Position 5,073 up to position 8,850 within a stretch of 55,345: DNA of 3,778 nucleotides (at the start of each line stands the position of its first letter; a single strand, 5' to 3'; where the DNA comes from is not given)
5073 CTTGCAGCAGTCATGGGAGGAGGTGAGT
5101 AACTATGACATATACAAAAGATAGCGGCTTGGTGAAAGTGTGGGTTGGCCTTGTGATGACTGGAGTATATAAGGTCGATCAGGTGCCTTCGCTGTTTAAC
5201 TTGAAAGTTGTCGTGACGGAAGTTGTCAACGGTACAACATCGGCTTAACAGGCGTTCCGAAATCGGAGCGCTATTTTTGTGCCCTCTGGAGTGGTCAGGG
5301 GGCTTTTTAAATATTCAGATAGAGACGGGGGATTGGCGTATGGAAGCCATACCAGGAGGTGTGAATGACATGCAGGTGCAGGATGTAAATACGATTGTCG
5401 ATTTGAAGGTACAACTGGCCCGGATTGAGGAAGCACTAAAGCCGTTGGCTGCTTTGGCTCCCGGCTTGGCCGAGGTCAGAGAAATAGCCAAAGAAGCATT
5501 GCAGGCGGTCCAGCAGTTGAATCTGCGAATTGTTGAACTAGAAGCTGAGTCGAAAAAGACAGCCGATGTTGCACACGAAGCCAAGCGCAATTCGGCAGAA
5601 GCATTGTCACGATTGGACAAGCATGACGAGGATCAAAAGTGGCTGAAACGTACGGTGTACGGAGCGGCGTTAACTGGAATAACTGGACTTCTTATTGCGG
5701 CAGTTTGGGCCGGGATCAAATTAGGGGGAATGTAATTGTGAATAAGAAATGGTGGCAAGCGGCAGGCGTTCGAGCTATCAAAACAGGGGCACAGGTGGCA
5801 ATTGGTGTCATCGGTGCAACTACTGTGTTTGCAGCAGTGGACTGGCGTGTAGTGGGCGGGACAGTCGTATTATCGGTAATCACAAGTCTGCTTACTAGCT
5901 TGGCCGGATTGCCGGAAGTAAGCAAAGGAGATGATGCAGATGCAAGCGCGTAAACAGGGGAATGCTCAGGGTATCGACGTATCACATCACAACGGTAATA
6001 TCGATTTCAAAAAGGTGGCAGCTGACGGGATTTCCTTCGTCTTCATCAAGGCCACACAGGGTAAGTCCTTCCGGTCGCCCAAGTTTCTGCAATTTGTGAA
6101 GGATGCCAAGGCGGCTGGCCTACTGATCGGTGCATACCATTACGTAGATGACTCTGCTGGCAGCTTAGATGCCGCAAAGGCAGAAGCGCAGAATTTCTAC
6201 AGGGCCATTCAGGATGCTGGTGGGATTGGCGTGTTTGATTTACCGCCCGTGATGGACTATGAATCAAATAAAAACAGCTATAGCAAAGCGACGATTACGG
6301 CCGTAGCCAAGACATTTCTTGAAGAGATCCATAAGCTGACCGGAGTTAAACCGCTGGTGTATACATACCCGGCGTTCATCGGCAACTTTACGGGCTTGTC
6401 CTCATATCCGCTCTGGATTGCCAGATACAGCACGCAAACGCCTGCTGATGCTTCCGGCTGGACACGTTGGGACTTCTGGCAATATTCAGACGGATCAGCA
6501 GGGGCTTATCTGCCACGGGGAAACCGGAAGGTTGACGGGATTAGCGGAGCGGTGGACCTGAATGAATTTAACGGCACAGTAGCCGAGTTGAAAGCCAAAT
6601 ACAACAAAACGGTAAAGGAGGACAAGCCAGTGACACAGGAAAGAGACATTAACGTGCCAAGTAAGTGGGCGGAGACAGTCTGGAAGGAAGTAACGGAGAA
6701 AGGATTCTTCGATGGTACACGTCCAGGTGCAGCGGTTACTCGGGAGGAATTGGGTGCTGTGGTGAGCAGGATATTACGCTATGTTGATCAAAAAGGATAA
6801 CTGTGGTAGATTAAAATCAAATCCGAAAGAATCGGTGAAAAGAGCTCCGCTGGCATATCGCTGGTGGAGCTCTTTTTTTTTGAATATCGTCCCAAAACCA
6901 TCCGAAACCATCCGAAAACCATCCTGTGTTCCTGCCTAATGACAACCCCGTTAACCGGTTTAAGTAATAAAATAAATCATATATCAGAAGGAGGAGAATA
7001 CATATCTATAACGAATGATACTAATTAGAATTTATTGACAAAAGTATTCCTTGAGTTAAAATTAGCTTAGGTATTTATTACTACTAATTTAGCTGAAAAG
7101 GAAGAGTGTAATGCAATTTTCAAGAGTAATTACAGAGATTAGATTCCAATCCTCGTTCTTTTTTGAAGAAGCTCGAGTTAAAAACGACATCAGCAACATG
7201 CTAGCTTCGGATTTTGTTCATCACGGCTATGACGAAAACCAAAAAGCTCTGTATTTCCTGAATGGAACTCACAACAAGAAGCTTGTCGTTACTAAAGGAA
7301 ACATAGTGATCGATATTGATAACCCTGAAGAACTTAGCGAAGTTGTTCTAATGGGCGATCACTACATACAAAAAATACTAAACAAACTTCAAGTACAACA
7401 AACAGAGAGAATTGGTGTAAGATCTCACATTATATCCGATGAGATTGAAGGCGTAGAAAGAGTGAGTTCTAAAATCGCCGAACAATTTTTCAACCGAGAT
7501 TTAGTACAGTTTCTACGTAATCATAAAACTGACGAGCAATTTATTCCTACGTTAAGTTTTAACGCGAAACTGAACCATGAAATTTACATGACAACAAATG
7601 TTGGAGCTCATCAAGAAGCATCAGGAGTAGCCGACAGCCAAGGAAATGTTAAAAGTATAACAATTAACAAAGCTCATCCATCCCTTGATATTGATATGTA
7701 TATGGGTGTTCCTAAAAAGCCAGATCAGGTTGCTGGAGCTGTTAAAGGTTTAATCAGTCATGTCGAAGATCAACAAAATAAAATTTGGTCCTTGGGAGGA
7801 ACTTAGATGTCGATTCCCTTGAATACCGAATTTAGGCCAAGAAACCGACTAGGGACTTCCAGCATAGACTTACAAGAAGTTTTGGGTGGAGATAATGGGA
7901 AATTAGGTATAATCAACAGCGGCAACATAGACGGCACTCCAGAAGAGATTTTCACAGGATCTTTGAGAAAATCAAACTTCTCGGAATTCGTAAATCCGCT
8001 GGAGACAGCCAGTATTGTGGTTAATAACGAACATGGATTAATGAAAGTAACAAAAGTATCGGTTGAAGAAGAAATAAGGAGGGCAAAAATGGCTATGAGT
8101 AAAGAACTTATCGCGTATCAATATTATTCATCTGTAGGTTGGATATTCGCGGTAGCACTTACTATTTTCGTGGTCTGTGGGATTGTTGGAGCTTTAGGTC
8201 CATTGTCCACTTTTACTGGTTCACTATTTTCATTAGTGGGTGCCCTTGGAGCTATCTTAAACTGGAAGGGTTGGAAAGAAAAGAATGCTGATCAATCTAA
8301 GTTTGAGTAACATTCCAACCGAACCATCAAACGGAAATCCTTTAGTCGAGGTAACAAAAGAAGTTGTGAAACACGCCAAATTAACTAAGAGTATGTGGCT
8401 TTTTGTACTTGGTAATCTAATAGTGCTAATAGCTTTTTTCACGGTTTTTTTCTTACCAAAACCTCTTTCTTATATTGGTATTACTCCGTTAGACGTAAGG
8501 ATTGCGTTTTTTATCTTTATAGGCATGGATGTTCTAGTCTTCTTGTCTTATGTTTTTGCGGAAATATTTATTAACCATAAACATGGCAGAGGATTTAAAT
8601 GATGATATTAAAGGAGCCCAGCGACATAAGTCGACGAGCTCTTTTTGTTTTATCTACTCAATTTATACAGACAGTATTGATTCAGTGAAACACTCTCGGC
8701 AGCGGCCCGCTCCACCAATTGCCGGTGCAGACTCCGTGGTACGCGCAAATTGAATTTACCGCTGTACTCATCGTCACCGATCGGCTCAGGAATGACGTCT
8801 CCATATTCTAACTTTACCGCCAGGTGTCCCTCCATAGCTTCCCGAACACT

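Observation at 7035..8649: Self-contained AT-rich three-gene moron (soluble protein + two small membrane proteins) between lysis cassette and hicAB: candidate exclusion/abortive-infection module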

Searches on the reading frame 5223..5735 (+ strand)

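Call 66: search_protein_families(library=pfam, proteins=[window:5223-5735:+], max_evalue=0.001)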
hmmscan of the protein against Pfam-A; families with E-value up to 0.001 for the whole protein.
window:5223-5735:+ (170 aa): 1 family
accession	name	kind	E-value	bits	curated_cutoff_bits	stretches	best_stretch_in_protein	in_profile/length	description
PF10779.14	XhlA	-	8e-07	29.6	34.7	1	115-156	25-66/67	Haemolysin XhlA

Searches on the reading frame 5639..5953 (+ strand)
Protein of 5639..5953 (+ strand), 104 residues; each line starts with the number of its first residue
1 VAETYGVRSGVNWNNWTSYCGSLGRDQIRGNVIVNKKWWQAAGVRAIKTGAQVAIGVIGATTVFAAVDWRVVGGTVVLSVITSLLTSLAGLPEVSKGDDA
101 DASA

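Call 66: search_protein_families(library=pfam, proteins=[window:5639-5953:+], max_evalue=0.001)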
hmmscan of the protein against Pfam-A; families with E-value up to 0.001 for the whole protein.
window:5639-5953:+ (104 aa): 1 family
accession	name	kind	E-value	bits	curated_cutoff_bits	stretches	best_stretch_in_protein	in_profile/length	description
PF16945.10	Phage_r1t_holin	-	4.7e-10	39.8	26.9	1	36-91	2-58/72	Putative lactococcus lactis phage r1t holin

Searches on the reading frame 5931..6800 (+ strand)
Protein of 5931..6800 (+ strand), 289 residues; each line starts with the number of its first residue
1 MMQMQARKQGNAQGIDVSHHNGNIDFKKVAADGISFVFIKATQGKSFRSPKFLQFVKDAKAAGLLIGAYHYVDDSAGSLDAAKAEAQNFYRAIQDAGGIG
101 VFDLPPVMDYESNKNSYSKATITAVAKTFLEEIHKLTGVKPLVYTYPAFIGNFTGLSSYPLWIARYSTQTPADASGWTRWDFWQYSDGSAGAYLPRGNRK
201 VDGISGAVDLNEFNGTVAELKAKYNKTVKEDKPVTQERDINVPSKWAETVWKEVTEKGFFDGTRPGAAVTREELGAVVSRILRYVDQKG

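Call 66: search_protein_families(library=pfam, proteins=[window:5931-6800:+], max_evalue=0.001)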
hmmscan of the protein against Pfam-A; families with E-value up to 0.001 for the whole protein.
window:5931-6800:+ (289 aa): 1 family
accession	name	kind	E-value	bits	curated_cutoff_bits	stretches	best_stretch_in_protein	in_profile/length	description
PF01183.26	Glyco_hydro_25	-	1.7e-46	159.2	27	1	15-187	1-173/180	Glycosyl hydrolases family 25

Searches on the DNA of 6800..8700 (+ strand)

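Call 9: search_dna_similar(query=window:6800-8700:+, collection=phages, mode=distant)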
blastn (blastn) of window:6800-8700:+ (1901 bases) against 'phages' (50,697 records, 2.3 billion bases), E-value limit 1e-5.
No match.
